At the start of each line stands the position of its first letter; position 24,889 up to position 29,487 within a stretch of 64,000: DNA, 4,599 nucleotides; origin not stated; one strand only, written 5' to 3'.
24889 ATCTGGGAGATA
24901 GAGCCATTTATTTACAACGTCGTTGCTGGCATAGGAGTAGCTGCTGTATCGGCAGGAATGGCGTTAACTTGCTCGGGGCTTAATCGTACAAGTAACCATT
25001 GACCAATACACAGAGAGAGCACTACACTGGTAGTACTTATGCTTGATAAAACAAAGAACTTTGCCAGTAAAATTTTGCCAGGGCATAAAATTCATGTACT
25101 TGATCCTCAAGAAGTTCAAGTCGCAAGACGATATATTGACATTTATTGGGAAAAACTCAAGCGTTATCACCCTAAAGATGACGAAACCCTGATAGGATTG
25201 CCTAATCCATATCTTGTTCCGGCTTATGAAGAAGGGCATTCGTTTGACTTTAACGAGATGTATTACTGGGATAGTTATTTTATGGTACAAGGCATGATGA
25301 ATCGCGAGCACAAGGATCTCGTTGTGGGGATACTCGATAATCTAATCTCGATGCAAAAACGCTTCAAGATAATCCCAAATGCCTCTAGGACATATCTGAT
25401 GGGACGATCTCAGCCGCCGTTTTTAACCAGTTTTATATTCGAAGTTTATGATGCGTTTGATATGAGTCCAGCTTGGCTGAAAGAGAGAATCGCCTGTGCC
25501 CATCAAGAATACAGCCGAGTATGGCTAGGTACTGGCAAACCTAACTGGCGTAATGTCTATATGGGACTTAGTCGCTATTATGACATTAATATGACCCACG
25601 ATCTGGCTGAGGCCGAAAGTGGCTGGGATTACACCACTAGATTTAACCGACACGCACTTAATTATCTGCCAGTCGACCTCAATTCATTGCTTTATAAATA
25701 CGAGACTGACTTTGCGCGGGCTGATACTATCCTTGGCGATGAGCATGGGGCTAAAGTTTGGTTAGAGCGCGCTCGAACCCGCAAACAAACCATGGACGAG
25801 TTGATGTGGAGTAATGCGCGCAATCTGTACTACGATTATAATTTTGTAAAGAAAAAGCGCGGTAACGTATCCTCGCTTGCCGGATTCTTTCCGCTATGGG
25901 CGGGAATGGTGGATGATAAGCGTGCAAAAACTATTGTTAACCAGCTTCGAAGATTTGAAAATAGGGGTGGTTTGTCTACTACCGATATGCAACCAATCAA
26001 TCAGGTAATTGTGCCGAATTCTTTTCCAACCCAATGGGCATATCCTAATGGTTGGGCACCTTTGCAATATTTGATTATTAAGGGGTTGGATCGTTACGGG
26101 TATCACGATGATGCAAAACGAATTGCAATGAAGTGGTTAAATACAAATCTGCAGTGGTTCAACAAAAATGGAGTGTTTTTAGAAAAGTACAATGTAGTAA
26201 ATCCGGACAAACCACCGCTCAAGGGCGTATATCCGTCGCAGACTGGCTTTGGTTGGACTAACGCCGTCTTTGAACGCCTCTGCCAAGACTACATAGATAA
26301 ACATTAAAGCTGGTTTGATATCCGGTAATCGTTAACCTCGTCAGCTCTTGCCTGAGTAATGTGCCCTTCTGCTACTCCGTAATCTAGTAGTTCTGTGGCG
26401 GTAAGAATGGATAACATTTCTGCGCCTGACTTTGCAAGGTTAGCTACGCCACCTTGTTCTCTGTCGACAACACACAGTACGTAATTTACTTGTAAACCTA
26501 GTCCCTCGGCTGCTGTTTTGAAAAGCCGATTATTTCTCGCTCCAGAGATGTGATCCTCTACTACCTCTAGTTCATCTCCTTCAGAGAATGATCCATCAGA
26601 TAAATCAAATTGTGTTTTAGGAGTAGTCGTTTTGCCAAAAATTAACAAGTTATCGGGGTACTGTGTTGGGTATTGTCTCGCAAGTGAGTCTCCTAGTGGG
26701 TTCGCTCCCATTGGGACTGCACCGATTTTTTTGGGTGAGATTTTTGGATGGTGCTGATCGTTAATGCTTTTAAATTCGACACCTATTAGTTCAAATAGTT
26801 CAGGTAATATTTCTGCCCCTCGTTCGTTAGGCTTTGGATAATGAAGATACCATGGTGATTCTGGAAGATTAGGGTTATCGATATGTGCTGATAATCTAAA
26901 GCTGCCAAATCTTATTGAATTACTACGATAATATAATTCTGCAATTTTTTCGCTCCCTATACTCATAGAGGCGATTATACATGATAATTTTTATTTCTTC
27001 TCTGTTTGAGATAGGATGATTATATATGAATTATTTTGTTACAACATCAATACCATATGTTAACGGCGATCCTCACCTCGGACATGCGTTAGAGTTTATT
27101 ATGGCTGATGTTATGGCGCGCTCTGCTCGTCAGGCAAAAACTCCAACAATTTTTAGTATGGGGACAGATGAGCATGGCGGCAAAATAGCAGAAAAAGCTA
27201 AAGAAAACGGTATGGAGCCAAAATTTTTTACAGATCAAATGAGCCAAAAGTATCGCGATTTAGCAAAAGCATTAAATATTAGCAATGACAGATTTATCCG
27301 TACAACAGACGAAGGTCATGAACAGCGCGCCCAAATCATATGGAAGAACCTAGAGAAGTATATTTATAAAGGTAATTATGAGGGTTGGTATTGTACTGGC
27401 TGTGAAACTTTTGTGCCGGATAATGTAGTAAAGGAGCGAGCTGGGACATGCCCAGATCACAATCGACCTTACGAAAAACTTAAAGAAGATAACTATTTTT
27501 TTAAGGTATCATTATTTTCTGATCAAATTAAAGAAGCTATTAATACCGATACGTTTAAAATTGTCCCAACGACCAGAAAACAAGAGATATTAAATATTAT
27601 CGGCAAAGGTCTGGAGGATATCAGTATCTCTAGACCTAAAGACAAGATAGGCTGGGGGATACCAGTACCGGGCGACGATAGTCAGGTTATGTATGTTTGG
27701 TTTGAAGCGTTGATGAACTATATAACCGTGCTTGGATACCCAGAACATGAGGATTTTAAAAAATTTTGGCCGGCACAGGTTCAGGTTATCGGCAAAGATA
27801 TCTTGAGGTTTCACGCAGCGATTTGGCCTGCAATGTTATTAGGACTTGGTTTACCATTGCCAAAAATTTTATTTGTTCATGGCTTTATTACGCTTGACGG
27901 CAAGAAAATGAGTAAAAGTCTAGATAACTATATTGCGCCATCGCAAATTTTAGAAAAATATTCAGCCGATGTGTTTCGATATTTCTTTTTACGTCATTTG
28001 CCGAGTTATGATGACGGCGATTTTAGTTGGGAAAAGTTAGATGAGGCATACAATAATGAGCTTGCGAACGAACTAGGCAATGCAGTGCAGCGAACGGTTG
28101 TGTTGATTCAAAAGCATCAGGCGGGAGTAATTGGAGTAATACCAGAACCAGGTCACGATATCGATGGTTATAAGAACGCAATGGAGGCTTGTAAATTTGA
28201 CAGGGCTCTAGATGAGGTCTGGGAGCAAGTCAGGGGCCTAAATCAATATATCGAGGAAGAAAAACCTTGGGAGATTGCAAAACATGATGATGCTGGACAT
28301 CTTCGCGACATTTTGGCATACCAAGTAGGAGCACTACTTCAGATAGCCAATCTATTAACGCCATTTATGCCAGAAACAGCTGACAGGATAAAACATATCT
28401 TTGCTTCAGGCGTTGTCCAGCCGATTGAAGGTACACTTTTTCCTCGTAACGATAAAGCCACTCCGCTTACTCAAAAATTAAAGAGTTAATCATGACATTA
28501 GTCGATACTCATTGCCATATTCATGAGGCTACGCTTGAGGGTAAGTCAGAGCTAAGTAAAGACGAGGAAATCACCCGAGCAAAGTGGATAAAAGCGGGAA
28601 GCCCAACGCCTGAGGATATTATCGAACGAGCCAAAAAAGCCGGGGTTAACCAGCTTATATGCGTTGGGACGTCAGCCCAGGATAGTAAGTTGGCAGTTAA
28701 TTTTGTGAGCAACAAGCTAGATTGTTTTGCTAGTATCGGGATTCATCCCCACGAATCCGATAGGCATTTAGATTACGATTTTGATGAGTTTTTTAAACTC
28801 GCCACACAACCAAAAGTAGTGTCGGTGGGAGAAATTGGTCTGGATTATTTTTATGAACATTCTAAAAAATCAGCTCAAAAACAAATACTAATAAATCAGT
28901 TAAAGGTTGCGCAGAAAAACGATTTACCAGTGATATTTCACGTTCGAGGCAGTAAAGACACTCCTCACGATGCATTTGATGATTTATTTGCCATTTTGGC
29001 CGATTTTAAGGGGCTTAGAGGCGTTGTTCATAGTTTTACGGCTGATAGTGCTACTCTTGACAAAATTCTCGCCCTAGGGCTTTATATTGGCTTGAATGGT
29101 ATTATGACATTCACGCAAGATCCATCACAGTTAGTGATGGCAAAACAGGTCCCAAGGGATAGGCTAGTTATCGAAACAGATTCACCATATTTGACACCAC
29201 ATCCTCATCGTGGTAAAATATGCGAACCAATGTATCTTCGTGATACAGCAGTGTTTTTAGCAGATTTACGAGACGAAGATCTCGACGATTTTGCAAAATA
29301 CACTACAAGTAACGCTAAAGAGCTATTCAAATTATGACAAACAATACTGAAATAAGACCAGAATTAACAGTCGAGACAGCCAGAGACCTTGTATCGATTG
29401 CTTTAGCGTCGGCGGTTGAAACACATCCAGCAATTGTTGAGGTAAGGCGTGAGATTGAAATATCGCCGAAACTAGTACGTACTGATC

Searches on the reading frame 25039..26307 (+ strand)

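Call 16: search_protein_families(library=pfam, proteins=[window:25039-26307:+], max_evalue=0.001)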
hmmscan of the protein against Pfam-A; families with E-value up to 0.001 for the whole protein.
window:25039-26307:+ (422 aa): 2 families
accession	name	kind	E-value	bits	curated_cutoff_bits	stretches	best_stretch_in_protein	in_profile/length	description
PF01204.24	Trehalase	-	9.8e-88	295.7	21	2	192-414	287-507/512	Trehalase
PF22422.2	MGH1-like_GH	-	7.4e-19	69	27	1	135-385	118-341/356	Mannosylglycerate hydrolase MGH1-like glycoside hydrolase domain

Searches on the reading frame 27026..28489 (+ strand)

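Call 17: search_protein_families(library=pfam, proteins=[window:27026-28489:+], max_evalue=0.001)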
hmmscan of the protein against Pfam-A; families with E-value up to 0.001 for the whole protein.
window:27026-28489:+ (487 aa): 6 families
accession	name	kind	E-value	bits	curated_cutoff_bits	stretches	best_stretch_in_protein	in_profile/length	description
PF09334.17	tRNA-synt_1g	-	8.2e-106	354.5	20.1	1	3-357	1-390/391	tRNA synthetases class I (M)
PF00133.28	tRNA-synt_1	-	5.5e-34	118.1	22.7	2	218-322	295-403/414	tRNA synthetases class I (I, L, M and V)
PF01406.26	tRNA-synt_1e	-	1.4e-14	54.6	27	2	281-324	240-283/301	tRNA synthetases class I (C) catalytic domain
PF01921.24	tRNA-synt_1f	-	2e-05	24.1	27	0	283-328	270-316/360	tRNA synthetases class I (K)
PF08264.19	Anticodon_1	-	6.5e-05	23.3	25.1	1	381-456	14-87/148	Anticodon-binding domain of tRNA ligase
PF19303.5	Anticodon_3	-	0.0001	22.6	23.5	1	379-459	22-101/152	Anticodon binding domain of methionyl tRNA ligase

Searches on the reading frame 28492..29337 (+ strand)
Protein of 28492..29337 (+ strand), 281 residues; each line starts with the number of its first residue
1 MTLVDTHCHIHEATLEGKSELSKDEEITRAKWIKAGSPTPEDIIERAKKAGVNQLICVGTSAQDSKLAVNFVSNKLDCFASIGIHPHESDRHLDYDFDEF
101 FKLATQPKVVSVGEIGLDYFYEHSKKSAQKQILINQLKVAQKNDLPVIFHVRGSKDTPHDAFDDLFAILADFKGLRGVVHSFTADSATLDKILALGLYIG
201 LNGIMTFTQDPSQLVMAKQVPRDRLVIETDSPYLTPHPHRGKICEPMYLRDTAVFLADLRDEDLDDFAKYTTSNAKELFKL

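Call 17: search_protein_families(library=pfam, proteins=[window:28492-29337:+], max_evalue=0.001)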
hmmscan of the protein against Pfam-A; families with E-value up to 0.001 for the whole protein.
window:28492-29337:+ (281 aa): 1 family
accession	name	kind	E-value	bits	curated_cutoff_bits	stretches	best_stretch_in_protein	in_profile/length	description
PF01026.27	TatD_DNase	-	6.1e-68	229.4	27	1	4-280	1-253/253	TatD related DNase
